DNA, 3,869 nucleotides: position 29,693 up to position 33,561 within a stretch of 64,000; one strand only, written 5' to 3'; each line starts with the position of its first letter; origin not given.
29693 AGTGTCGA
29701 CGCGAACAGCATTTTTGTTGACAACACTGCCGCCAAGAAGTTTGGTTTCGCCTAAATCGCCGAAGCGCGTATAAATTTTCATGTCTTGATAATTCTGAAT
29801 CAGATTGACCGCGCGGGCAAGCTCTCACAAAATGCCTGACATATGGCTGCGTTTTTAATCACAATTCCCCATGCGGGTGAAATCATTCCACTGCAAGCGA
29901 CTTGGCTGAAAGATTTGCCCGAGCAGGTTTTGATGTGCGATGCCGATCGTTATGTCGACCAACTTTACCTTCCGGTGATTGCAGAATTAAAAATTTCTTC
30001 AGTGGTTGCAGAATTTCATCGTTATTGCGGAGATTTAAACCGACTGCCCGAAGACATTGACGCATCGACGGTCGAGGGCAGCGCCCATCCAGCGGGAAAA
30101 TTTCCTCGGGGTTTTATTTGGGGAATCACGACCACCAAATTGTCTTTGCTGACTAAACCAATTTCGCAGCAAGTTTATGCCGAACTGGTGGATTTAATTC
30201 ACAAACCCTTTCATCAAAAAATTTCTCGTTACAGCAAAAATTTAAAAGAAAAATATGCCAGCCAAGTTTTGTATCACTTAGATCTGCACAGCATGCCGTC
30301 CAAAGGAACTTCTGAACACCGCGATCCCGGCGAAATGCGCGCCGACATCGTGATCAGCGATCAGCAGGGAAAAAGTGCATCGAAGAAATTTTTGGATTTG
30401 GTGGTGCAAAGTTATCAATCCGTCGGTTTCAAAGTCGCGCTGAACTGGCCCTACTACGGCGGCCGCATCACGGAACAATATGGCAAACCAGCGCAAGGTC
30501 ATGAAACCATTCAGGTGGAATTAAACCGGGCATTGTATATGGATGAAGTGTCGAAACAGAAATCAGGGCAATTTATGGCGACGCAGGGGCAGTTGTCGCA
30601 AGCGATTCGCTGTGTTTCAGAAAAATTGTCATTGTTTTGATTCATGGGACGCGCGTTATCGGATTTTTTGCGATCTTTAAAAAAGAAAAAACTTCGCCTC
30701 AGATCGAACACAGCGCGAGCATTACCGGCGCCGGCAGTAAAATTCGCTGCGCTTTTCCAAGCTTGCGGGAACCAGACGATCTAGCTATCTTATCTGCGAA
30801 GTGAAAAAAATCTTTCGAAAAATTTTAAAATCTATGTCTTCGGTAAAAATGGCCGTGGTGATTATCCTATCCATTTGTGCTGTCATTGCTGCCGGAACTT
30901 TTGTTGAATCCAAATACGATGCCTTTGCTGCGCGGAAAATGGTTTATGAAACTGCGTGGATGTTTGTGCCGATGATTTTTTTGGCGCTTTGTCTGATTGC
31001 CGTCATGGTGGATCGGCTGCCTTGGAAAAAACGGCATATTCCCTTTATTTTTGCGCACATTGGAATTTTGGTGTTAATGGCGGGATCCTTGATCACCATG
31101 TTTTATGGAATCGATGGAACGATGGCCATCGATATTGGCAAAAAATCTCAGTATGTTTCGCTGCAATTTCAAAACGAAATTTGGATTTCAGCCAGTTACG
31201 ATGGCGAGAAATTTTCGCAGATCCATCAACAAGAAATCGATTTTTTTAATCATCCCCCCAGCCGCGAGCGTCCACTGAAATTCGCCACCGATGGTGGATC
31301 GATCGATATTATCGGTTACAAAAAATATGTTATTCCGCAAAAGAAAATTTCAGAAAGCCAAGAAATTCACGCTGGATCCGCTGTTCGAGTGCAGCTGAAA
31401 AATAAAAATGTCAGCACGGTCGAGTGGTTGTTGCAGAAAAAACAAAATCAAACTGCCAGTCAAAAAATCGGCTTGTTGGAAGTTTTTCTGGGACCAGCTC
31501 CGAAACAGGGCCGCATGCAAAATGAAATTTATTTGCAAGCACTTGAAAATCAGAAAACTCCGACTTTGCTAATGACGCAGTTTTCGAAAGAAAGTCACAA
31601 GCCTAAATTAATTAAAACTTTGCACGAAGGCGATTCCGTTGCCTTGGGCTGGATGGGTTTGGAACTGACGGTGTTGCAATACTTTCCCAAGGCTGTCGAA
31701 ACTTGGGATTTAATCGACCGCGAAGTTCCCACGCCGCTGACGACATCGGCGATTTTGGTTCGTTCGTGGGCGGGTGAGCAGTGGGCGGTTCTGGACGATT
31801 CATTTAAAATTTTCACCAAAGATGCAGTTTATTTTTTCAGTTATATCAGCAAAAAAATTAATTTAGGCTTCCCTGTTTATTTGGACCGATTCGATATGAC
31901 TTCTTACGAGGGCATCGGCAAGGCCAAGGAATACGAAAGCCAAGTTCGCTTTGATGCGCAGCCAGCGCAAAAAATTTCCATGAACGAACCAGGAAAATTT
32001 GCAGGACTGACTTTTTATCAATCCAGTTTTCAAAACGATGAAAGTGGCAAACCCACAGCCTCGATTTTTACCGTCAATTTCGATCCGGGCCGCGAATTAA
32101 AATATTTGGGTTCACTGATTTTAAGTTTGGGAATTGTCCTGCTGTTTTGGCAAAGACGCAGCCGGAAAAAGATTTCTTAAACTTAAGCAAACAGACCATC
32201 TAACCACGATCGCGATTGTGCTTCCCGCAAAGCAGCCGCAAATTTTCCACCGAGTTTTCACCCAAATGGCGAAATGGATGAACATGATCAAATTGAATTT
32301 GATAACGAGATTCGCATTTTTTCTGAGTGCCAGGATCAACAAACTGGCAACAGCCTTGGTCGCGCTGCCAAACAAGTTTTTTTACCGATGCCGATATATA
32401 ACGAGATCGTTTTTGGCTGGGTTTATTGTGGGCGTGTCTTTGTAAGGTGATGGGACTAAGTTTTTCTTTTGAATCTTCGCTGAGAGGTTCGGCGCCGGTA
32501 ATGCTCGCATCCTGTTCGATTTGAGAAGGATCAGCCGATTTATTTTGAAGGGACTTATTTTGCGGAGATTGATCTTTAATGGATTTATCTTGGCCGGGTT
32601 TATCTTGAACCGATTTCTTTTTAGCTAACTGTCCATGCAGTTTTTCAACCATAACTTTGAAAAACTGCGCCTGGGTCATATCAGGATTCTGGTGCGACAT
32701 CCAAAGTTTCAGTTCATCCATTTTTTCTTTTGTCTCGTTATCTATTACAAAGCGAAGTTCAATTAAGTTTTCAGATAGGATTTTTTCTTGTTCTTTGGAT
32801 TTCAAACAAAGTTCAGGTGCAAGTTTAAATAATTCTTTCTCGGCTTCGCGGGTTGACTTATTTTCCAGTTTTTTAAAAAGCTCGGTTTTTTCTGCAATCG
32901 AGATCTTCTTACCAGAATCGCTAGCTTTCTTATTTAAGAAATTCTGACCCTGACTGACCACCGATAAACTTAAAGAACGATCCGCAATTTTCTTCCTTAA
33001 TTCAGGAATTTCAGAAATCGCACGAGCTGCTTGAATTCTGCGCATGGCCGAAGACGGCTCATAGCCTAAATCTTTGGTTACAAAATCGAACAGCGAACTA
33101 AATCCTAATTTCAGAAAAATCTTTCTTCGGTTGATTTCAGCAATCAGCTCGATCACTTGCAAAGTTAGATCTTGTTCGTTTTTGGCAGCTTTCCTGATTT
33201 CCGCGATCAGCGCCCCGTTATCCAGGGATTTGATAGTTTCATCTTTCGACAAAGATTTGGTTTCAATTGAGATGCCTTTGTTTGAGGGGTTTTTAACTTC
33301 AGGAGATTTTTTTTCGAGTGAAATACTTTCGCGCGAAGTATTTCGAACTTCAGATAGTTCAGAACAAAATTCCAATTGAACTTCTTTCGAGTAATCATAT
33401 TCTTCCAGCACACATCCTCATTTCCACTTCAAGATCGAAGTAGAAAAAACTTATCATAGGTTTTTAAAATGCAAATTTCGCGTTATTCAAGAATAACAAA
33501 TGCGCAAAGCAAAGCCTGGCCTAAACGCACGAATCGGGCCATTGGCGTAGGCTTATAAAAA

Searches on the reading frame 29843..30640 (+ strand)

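Call 50: search_protein_families(library=pfam, proteins=[window:29843-30640:+], max_evalue=0.1)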
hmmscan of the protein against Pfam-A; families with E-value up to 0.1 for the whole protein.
window:29843-30640:+ (265 aa): 1 family
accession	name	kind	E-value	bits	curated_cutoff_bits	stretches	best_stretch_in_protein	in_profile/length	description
PF05013.17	FGase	-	7.5e-45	154.2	28.9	1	3-233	2-219/219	N-formylglutamate amidohydrolase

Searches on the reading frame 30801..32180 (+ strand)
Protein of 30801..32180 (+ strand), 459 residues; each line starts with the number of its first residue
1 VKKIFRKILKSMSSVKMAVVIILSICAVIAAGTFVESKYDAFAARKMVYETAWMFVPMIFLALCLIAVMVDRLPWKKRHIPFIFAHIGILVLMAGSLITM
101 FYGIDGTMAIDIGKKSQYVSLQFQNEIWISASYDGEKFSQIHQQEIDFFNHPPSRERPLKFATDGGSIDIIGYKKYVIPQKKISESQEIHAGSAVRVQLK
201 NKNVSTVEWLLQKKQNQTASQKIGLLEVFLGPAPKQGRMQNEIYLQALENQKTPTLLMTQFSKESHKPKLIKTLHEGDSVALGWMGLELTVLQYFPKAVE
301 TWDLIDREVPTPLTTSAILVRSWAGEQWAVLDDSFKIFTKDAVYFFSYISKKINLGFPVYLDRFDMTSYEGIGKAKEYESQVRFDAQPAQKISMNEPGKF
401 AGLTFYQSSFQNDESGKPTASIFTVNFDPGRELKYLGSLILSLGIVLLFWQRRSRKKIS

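Call 50: search_protein_families(library=pfam, proteins=[window:30801-32180:+], max_evalue=0.1)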
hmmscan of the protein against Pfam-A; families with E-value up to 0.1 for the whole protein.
window:30801-32180:+ (459 aa): 2 families
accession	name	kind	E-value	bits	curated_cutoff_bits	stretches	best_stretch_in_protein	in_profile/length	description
PF05140.19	ResB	-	1.3e-16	60.9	24.6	3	351-416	204-271/486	ResB-like family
PF09586.16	YfhO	-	0.021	13.7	28.5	1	9-106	360-451/835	Bacterial membrane protein YfhO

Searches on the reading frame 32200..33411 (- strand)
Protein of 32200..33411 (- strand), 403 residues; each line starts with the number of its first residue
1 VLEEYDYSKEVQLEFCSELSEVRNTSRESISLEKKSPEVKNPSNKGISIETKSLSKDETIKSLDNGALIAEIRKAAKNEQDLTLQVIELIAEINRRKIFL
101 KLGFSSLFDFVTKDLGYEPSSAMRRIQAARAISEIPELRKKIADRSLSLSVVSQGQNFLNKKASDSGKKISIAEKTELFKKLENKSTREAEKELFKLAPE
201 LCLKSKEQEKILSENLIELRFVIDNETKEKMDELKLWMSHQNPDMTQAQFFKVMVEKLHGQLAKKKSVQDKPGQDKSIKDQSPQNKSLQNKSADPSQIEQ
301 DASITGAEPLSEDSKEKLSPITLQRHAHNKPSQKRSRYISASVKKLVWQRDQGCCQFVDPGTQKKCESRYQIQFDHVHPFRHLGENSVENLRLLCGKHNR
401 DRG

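Call 46: search_protein_families(library=ncbifam, proteins=[window:32200-33411:-], max_evalue=0.01)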
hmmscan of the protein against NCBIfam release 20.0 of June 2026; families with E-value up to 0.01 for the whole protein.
window:32200-33411:- (403 aa): 2 families
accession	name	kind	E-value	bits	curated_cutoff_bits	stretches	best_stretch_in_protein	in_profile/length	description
NF040563.1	guided_IscB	equivalog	0.0011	18.2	175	1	335-401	175-234/314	RNA-guided endonuclease IscB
NF043030.1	T4SS_Wip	domain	0.0077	15.4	300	0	325-400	255-324/330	Dot/Icm T4SS effector Wip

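Call 50: search_protein_families(library=pfam, proteins=[window:32200-33411:-], max_evalue=0.1)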
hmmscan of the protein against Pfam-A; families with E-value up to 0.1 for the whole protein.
window:32200-33411:- (403 aa): 1 family
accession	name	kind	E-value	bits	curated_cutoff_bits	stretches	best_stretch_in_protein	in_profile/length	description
PF01844.29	HNH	-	4.1e-05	24.1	21.4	1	364-397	6-39/47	HNH endonuclease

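Call 52: find_homologous_proteins(query=window:32200-33411:-)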
Query window:32200-33411:- (403 aa): 165 proteins with E <= 0.001 among 5242 candidates; the best 120 are listed.
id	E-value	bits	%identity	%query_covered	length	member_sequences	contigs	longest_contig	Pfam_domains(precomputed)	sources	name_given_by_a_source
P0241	7.4e-255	863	100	100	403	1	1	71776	-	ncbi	-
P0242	5.9e-197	672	81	100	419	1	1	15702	-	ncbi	-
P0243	6.7e-193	659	87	88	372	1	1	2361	-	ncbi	-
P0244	4.7e-186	637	79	100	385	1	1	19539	-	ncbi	-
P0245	6.4e-184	629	78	100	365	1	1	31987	-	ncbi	-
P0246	4.5e-181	620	77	100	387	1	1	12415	PF01844.30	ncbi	-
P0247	6.2e-181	620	78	100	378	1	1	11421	-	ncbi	-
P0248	6.9e-181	620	78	100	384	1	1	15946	-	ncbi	-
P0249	2.5e-180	618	78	100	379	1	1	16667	-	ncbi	-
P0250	2.6e-180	618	76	100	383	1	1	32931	-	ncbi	-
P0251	5.8e-180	616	78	100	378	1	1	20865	PF01844.30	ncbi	-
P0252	1.7e-162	559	78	86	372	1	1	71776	-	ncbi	-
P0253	7.1e-134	465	65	84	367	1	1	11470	-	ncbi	-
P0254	3.8e-128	446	58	99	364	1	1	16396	-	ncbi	-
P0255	8.5e-126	438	52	99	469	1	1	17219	-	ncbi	-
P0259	1.4e-122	428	59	91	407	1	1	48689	PF01844.30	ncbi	-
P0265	2.8e-83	298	48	85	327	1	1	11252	PF01844.30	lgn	-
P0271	2.1e-73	266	44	86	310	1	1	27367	-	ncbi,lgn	-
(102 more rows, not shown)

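Call 53: find_encoding_contigs(protein=P0259, flank=10000, max_places=5)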
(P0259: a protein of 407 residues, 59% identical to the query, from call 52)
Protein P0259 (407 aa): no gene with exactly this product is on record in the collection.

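Call 54: find_encoding_contigs(protein=P0250, flank=10000, max_places=5)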
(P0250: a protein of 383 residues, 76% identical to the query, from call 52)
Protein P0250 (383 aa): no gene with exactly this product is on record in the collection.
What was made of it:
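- On MITE: The other contigs of the genome were not retrievable (calls 53, 54).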

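Call 55: find_encoding_contigs(protein=P0265, flank=10000, max_places=5)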
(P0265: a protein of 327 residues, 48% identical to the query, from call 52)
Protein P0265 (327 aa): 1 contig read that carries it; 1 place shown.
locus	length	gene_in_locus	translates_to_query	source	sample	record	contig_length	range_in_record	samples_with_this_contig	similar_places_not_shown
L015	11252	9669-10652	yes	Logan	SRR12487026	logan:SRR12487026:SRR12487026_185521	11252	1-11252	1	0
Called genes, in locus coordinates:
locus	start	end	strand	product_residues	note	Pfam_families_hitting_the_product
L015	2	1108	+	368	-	?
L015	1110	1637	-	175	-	-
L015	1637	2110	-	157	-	-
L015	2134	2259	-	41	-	-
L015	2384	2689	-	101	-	-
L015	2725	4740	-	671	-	PF00005:ABC_tran, PF02463:SMC_N (weak), PF13304:AAA_21 (faint), PF12704:MacB_PCD, PF02687:FtsX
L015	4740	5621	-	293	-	PF25917:BSH_RND (weak), PF25919:BSH_CusB (weak), PF25973:BSH_CzcB (weak), PF25954:Beta-barrel_RND_2 (faint), PF25990:Beta-barrel_YknX (weak)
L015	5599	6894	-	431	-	PF02321:OEP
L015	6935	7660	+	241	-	PF02592:Vut_1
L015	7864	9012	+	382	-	PF26745:SPM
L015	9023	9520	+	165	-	-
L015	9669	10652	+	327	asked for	PF01844:HNH (weak)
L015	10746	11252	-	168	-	?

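Call 56: find_encoding_contigs(protein=P0271, flank=10000, max_places=5)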
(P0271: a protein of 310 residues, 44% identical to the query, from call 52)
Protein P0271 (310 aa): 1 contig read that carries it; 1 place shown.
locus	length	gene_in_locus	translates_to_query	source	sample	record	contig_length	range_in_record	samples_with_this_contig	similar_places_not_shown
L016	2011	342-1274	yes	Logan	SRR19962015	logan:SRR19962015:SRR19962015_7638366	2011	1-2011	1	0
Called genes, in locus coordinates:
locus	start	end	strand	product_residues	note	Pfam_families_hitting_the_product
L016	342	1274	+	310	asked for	-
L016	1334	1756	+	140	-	-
